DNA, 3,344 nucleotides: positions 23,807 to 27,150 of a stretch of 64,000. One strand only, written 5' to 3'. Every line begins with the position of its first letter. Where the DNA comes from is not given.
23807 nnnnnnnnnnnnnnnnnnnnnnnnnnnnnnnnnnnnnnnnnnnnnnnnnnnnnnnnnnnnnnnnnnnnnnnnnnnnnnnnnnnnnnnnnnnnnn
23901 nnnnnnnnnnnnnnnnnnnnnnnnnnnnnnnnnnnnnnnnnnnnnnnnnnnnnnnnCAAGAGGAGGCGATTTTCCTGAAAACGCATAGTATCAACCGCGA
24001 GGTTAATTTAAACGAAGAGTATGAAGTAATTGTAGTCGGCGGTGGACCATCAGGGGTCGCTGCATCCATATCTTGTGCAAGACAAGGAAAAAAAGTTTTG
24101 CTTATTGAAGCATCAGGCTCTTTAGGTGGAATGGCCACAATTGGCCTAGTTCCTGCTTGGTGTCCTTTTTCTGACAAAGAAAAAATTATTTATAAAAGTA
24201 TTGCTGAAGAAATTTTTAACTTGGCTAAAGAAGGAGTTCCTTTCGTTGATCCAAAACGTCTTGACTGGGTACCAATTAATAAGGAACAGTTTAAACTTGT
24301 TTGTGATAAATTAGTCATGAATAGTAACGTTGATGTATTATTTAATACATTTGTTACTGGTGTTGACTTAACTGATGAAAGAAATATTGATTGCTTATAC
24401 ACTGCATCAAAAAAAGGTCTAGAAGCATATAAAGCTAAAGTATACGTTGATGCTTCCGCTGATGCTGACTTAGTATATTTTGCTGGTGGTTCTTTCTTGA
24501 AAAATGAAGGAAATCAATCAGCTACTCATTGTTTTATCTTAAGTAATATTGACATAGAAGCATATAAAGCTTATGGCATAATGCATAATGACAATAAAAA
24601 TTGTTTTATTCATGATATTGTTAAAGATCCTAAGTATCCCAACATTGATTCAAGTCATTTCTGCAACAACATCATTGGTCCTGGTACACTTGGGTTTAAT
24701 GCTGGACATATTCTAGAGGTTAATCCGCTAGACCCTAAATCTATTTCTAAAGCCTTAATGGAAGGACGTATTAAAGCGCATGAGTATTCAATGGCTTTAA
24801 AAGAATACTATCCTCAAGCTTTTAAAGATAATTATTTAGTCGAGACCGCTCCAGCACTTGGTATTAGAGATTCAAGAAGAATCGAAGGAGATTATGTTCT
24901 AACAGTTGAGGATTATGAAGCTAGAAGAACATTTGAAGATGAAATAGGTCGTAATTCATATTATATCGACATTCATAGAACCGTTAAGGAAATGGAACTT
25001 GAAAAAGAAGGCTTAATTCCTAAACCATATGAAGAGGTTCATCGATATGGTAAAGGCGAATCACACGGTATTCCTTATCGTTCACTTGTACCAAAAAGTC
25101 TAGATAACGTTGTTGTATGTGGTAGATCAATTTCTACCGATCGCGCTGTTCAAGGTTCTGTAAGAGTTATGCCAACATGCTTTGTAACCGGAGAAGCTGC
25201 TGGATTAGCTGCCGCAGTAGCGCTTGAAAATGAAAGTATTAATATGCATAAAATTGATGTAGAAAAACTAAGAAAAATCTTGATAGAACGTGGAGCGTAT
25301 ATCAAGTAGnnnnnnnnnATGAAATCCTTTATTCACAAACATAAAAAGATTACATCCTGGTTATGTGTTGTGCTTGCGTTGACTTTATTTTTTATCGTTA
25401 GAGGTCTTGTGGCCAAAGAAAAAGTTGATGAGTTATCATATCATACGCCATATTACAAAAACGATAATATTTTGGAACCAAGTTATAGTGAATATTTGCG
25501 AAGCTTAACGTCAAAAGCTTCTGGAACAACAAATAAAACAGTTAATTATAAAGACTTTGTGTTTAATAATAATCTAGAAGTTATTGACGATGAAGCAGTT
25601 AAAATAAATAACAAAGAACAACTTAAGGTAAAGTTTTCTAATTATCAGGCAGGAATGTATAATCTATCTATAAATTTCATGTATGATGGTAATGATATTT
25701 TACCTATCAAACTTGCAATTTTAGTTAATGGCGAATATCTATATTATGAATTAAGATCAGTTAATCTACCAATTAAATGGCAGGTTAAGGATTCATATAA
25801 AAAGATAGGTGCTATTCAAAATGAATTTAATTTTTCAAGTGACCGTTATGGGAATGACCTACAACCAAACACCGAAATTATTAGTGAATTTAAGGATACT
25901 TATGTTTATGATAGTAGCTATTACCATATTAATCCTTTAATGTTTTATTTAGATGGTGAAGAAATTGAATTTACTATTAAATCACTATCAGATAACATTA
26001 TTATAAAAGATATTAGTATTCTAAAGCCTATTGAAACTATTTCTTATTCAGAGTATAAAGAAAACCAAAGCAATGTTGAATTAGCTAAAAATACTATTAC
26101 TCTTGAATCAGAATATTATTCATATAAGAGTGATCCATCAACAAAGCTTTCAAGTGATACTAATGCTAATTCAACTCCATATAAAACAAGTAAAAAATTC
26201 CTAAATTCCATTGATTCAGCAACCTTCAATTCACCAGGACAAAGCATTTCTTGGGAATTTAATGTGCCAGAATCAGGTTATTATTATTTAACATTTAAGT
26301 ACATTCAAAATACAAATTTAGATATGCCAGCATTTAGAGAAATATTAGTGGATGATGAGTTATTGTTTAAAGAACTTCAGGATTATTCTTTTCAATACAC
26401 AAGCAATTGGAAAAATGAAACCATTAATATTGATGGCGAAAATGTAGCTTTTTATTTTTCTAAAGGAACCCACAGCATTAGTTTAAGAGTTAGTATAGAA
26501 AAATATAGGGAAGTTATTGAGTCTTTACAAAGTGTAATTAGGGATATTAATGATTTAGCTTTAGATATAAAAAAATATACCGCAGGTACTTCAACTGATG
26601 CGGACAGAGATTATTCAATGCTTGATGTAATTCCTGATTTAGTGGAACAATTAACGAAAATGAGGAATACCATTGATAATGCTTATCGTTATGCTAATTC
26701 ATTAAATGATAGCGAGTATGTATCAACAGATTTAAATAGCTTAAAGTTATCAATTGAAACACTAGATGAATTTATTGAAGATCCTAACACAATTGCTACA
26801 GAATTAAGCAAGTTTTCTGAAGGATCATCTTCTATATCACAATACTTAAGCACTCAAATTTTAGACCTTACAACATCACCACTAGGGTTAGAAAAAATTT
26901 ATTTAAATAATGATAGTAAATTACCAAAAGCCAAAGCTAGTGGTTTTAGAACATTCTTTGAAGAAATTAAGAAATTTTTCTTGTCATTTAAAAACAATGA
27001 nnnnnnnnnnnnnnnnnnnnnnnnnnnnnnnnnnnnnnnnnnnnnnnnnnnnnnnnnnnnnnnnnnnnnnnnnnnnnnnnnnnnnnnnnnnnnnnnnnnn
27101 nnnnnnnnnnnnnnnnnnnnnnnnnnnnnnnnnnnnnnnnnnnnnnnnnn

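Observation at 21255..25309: Three tandem FAD-dependent oxidoreductase paralogues inside the transporter operon, with a fourth at 39894-41189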

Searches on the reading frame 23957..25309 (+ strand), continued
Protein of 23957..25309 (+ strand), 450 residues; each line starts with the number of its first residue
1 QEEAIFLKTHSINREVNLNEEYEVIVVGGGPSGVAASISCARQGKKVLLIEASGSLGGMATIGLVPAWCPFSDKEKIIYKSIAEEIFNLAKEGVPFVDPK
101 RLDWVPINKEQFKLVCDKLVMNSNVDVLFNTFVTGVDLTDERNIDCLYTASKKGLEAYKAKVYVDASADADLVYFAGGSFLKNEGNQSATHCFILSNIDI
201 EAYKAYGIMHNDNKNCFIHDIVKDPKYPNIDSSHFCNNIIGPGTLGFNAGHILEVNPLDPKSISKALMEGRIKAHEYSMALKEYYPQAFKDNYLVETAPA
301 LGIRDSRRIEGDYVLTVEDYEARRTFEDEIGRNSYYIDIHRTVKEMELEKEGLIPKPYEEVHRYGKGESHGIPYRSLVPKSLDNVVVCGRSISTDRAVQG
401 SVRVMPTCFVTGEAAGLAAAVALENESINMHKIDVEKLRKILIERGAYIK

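Call 33: find_encoding_contigs(protein=P0184, flank=10000, max_places=1)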
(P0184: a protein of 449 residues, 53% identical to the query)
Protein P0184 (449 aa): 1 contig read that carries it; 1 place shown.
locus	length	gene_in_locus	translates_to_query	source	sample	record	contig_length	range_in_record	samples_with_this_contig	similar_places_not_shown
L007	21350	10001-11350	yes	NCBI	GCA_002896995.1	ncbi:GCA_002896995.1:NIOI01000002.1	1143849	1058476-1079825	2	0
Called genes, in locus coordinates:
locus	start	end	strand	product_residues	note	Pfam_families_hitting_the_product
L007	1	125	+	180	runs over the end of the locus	-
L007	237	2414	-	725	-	PF12833:HTH_18, PF00165:HTH_AraC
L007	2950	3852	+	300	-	PF00528:BPD_transp_1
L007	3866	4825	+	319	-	PF00528:BPD_transp_1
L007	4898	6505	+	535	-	PF01547:SBP_bac_1, PF13416:SBP_bac_8 (weak)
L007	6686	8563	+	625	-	PF05426:Alginate_lyase (weak), PF07940:Hepar_II_III_C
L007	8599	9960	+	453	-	PF01266:DAO, PF03486:HI0933_like (faint), PF12831:FAD_oxidored, PF13450:NAD_binding_8 (faint)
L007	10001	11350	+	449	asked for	PF00890:FAD_binding_2 (weak), PF01134:GIDA (weak), PF01266:DAO (faint), PF07992:Pyr_redox_2 (weak), PF12831:FAD_oxidored, PF13450:NAD_binding_8 (weak)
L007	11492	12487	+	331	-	PF04041:Glyco_hydro_130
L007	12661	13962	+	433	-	PF00580:UvrD-helicase (weak), PF13604:AAA_30 (weak), PF01443:Viral_helicase1, PF09848:SLFN-g3_helicase, PF13245:AAA_19, PF01443:Viral_helicase1 (weak), PF13361:UvrD_C, PF13538:UvrD_C_2, +3 more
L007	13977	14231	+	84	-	-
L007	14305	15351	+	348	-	-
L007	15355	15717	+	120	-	-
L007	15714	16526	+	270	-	PF06114:Peptidase_M78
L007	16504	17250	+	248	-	-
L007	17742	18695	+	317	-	PF00528:BPD_transp_1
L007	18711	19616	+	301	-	-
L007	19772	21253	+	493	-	PF12010:DUF3502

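Call 34: find_encoding_contigs(protein=P0123, flank=10000, max_places=1)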
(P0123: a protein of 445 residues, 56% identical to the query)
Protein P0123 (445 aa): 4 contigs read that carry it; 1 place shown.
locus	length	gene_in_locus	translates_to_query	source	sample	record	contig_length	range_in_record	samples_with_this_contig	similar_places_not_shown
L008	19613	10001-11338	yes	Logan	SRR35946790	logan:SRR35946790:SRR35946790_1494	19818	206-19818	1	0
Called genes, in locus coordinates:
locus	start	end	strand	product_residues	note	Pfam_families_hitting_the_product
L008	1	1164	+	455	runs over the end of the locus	?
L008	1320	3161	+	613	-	PF02743:dCache_1, PF00672:HAMP, PF06580:His_kinase, PF02518:HATPase_c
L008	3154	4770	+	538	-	PF00072:Response_reg, PF12833:HTH_18, PF00165:HTH_AraC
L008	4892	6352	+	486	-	PF01547:SBP_bac_1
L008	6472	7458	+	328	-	PF00528:BPD_transp_1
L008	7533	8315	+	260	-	PF00528:BPD_transp_1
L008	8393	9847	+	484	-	PF00884:Sulfatase, PF01663:Phosphodiest (faint), PF16347:SGSH_C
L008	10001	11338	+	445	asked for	PF00890:FAD_binding_2 (weak), PF01134:GIDA (weak), PF01266:DAO (faint), PF07992:Pyr_redox_2 (weak), PF12831:FAD_oxidored, PF13450:NAD_binding_8 (weak)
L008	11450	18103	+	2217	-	PF22359:Big-like (faint), PF26182:Ig_NUP210_5th (faint), PF02368:Big_2, PF22585:Sialidase-like_CBM (faint), PF02368:Big_2, PF26918:Ig_Eae (weak), PF02368:Big_2, PF00395:SLH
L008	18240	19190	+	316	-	PF04041:Glyco_hydro_130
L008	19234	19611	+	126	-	?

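Call 59: find_encoding_contigs(protein=P0122, flank=3000, max_places=2)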
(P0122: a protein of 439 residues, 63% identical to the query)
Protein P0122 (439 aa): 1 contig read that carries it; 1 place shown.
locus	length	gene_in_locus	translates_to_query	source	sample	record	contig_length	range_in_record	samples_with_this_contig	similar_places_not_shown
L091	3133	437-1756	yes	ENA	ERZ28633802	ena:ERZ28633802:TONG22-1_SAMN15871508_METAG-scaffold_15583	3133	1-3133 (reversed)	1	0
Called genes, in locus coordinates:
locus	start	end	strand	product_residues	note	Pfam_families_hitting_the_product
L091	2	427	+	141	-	?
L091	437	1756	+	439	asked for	PF07992:Pyr_redox_2 (faint), PF12831:FAD_oxidored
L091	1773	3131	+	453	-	?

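Call 78: find_encoding_contigs(protein=P0239, flank=10000, max_places=1)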
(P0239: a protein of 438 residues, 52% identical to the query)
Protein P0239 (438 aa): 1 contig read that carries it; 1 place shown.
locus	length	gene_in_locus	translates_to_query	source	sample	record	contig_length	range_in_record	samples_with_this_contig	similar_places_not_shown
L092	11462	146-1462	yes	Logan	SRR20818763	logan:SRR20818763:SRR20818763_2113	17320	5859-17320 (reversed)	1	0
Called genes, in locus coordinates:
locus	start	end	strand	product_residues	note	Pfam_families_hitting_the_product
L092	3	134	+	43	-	?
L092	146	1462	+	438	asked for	PF01946:Thi4 (weak), PF00890:FAD_binding_2 (weak), PF01134:GIDA (weak), PF01266:DAO (faint), PF07992:Pyr_redox_2 (weak), PF12831:FAD_oxidored, PF13450:NAD_binding_8 (weak)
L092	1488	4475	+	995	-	PF01547:SBP_bac_1, PF13416:SBP_bac_8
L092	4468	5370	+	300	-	PF00528:BPD_transp_1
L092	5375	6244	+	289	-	PF00528:BPD_transp_1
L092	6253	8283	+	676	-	PF01436:NHL (faint), PF00515:TPR_1 (weak), PF04893:Yip1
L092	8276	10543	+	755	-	PF18952:DUF5696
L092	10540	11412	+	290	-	PF00528:BPD_transp_1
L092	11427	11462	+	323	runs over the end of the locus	PF00528:BPD_transp_1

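Call 79: find_encoding_contigs(protein=P0180, flank=10000, max_places=1)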
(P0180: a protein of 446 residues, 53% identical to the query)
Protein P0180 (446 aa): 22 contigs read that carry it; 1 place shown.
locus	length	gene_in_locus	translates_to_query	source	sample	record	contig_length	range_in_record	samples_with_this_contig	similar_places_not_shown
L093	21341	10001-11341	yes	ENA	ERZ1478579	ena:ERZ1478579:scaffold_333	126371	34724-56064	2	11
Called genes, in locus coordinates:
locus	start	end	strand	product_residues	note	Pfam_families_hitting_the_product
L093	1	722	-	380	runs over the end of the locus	PF22020:RlmL_1st, PF02926:THUMP, PF01170:UPF0020, PF05175:MTS (faint)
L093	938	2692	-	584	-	PF00224:PK, PF02887:PK_C, PF00391:PEP-utilizers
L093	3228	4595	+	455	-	PF00291:PALP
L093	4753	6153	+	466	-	PF01554:MatE, PF03023:MurJ, PF01554:MatE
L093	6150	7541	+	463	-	PF01554:MatE, PF03023:MurJ, PF01554:MatE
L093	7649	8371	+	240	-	-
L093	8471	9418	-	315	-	-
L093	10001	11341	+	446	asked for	PF01946:Thi4 (faint), PF00890:FAD_binding_2 (weak), PF01134:GIDA (weak), PF01266:DAO (weak), PF07992:Pyr_redox_2 (weak), PF12831:FAD_oxidored, PF13450:NAD_binding_8 (weak)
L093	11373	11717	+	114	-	-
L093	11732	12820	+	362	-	-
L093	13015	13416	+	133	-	-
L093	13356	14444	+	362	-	-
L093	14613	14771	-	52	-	PF00301:Rubredoxin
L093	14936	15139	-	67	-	PF04324:Fer2_BFD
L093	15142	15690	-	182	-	PF21349:RUBY_RBDX, PF00210:Ferritin (faint), PF02915:Rubrerythrin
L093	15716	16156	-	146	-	PF02082:Rrf2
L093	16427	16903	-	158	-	PF06750:A24_N_bact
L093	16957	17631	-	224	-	PF13240:Zn_Ribbon_1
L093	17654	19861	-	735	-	PF00092:VWA, PF13519:VWA_2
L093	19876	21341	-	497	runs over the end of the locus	PF00515:TPR_1 (faint), PF07719:TPR_2 (faint), PF13181:TPR_8 (faint), PF14559:TPR_19 (weak), PF13290:CHB_HEX_C_1, PF13287:Fn3_assoc, PF23598:LRR_14 (weak), PF12799:LRR_4 (weak), +7 more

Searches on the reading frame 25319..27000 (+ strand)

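Call 36: search_protein_families(library=pfam, proteins=[window:25319-27000:+], max_evalue=10)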
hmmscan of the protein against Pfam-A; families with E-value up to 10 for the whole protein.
window:25319-27000:+ (560 aa): 1 family
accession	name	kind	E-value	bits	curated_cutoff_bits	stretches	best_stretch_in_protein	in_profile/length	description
PF25275.1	Golvesin_C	-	0.028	14.9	31.6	1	299-333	32-66/132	Golvesin C-terminal domain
